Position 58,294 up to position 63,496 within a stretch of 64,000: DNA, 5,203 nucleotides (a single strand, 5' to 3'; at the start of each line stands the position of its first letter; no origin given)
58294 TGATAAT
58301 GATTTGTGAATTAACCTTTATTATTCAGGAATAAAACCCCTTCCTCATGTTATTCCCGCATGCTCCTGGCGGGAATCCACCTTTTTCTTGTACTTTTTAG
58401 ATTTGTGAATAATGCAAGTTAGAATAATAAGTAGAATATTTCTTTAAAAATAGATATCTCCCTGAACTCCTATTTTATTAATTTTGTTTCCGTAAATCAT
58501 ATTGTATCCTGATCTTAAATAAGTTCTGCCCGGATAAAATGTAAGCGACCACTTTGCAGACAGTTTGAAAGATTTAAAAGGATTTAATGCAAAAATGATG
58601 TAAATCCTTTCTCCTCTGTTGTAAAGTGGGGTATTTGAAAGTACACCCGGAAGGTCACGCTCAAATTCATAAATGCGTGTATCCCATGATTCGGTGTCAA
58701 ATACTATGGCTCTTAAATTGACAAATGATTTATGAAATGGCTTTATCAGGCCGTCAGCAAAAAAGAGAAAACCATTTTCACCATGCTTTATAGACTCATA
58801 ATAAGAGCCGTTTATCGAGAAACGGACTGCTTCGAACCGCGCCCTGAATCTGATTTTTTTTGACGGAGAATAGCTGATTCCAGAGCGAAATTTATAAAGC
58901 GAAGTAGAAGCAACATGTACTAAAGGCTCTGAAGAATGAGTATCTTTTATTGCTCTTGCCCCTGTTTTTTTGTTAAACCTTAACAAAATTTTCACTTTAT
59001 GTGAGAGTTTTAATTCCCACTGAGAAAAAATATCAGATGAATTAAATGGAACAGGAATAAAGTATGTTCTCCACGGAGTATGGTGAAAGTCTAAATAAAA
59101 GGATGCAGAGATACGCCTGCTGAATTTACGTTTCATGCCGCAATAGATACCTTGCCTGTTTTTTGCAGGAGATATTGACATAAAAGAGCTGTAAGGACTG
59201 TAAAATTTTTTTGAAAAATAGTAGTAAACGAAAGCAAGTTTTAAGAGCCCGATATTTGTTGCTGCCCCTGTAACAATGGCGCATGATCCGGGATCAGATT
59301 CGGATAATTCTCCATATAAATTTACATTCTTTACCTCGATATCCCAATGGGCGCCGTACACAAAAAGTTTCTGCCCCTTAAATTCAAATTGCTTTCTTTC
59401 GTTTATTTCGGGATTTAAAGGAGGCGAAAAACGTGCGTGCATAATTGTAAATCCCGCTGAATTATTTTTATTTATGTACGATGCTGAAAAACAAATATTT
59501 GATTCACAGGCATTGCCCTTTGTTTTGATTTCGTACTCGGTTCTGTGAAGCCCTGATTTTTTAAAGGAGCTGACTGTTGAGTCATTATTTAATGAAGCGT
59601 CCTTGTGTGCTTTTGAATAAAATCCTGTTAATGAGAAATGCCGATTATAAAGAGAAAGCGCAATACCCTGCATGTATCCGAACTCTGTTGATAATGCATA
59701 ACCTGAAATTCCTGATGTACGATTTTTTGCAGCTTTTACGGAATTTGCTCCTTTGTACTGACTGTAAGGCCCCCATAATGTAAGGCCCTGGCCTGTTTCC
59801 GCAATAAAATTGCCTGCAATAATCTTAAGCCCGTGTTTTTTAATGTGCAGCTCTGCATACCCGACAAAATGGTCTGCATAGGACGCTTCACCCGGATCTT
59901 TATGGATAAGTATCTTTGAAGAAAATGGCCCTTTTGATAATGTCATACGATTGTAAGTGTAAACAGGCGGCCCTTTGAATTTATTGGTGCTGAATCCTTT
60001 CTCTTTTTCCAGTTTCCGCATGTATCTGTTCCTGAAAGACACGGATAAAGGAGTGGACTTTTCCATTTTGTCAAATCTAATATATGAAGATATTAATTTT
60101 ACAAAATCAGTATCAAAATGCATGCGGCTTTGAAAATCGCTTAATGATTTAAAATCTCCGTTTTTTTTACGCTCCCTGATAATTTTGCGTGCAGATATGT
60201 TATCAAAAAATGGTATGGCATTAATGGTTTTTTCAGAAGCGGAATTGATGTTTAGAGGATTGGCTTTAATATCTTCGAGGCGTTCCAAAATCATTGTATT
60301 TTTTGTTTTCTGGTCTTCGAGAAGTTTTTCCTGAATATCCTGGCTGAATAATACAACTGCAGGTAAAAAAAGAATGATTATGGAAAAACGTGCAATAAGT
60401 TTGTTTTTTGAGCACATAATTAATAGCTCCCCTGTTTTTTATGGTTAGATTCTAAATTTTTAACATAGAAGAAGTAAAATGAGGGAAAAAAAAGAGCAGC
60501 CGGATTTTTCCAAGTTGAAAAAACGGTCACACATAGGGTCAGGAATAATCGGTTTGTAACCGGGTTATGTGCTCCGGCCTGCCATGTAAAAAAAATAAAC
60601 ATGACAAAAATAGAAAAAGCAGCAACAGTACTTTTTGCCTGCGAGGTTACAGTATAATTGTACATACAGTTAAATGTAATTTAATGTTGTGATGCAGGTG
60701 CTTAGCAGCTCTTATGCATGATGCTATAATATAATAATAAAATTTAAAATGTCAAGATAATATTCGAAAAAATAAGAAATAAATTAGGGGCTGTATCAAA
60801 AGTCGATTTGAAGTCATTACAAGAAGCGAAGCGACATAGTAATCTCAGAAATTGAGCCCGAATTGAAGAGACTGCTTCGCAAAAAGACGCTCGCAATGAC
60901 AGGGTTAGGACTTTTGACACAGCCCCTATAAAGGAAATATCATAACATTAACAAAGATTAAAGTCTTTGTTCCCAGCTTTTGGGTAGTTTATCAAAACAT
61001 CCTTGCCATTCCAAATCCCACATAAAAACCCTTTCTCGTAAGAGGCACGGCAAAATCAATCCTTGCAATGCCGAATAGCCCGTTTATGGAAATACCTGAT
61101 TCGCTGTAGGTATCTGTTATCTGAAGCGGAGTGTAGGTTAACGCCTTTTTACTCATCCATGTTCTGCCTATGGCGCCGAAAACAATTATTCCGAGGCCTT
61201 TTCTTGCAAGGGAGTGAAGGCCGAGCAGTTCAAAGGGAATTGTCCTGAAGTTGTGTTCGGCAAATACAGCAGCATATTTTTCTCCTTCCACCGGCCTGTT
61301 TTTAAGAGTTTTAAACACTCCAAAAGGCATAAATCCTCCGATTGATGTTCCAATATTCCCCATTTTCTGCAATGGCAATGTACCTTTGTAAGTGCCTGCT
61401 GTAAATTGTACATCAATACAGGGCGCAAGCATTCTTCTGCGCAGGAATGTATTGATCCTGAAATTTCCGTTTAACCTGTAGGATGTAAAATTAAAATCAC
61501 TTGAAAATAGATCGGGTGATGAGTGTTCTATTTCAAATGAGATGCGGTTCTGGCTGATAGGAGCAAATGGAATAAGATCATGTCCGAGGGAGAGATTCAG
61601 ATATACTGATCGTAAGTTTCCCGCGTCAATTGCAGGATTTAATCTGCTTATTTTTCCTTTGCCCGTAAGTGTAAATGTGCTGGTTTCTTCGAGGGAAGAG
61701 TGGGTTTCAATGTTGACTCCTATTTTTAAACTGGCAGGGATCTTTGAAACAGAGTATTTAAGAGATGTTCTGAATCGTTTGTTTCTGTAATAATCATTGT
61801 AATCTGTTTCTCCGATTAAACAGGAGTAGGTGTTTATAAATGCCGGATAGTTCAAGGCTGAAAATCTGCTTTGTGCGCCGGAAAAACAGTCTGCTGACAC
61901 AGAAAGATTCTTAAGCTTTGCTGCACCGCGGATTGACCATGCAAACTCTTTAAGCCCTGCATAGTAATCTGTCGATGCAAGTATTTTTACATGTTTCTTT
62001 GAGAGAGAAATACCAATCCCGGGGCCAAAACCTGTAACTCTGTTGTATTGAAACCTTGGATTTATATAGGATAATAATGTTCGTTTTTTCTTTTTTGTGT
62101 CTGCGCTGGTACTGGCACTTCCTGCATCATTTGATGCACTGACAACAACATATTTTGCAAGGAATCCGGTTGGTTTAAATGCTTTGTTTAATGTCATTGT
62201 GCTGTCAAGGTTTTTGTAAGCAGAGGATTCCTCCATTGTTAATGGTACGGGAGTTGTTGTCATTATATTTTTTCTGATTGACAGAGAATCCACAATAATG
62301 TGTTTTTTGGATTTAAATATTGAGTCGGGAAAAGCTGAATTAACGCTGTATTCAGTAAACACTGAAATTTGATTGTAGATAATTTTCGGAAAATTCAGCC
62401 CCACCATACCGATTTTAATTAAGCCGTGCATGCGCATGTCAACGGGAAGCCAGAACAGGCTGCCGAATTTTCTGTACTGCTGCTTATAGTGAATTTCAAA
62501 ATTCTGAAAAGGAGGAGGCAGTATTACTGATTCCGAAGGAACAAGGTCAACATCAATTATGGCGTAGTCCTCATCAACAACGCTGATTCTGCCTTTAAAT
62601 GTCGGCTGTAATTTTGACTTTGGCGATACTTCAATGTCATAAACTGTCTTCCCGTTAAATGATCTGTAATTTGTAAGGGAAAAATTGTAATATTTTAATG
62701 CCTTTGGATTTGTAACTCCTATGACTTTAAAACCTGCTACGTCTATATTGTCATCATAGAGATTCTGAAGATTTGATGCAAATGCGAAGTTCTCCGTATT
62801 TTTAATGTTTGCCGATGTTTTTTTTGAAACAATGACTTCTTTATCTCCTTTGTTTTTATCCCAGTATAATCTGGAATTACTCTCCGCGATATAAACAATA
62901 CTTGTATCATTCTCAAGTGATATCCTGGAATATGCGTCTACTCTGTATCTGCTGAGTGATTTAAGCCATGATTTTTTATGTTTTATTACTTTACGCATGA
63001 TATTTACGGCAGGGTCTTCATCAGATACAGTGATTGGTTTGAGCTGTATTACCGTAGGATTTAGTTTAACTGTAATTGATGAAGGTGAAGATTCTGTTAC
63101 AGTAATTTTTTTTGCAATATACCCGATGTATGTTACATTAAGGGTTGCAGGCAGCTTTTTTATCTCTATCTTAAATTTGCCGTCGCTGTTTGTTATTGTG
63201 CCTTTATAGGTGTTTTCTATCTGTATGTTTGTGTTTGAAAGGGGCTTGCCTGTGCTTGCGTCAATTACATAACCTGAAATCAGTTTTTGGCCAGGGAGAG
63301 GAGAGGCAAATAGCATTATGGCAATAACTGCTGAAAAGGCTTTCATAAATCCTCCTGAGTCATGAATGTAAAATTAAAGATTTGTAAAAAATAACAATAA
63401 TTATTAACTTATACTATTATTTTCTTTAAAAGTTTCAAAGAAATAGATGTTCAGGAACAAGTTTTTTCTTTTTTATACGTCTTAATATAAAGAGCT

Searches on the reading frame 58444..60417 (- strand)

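Call 7: search_protein_families(library=pfam, proteins=[window:58444-60417:-])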
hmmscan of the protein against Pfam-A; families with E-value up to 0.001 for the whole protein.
window:58444-60417:- (657 aa): 1 family
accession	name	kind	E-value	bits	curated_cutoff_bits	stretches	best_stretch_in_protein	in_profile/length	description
PF12836.13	HHH_3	-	5.4e-08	33.3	27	1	52-103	3-54/65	Helix-hairpin-helix motif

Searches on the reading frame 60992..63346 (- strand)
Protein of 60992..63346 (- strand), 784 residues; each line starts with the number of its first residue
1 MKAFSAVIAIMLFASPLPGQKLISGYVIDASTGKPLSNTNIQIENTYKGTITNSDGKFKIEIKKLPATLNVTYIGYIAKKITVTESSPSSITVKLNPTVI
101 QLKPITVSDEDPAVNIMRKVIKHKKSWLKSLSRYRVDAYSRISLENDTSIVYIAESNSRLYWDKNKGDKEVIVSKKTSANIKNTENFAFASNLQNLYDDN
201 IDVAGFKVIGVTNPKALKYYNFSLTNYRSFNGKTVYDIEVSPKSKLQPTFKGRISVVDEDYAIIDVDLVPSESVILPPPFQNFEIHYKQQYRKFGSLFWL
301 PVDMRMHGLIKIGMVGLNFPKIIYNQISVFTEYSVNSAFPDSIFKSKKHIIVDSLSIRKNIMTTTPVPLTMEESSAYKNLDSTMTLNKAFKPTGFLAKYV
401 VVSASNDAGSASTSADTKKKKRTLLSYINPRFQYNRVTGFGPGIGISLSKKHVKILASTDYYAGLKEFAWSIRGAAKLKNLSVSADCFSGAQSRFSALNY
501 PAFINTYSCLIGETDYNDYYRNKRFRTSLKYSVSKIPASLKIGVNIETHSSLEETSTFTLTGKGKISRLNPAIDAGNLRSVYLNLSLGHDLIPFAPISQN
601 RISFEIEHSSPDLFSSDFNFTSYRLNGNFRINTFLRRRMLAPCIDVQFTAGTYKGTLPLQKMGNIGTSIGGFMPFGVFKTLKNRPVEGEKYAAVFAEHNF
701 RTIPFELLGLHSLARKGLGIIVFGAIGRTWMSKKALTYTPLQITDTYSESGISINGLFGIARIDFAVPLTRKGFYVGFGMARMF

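Call 7: search_protein_families(library=pfam, proteins=[window:60992-63346:-])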
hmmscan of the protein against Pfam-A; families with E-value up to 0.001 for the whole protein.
window:60992-63346:- (784 aa): 3 families
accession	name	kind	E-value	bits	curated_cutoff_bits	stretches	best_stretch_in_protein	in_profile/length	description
PF18939.6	DUF5686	-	6.7e-41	140.9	39.2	1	116-571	1-483/669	Family of unknown function (DUF5686)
PF13715.12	CarbopepD_reg_2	-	7.9e-17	61.5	32.2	1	23-107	1-88/88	CarboxypepD_reg-like domain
PF13620.12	CarboxypepD_reg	-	4.9e-11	43.3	32.3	1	23-95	2-81/82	Carboxypeptidase regulatory-like domain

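Call 71: find_encoding_contigs(protein=window:60992-63346:-, flank=10000, max_places=2)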
Protein window:60992-63346:- (784 aa): 8 contigs read that carry it; 2 places shown.
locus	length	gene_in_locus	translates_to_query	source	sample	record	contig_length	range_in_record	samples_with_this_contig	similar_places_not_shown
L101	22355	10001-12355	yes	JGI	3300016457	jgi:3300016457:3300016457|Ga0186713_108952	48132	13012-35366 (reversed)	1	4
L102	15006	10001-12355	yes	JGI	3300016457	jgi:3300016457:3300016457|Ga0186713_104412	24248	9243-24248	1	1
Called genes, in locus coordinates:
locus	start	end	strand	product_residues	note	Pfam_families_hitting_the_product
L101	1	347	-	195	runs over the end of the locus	-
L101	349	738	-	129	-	PF13581:HATPase_c_2, PF02518:HATPase_c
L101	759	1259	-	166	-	PF01740:STAS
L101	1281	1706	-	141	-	PF01740:STAS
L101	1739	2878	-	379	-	PF00072:Response_reg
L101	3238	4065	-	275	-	PF14054:DUF4249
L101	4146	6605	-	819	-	PF13620:CarboxypepD_reg, PF13715:CarbopepD_reg_2, PF07715:Plug, PF00593:TonB_dep_Rec_b-barrel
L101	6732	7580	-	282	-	-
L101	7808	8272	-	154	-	PF13801:Metal_resist, PF07813:LTXXQ (weak)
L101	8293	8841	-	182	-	PF13801:Metal_resist (weak)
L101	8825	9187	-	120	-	-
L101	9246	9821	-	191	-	PF07638:Sigma70_ECF, PF04542:Sigma70_r2, PF08281:Sigma70_r4_2, PF04545:Sigma70_r4 (weak)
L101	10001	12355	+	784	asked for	PF13620:CarboxypepD_reg, PF13715:CarbopepD_reg_2, PF18939:DUF5686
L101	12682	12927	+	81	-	-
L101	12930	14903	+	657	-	PF12836:HHH_3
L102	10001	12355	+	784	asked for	PF13620:CarboxypepD_reg, PF13715:CarbopepD_reg_2, PF18939:DUF5686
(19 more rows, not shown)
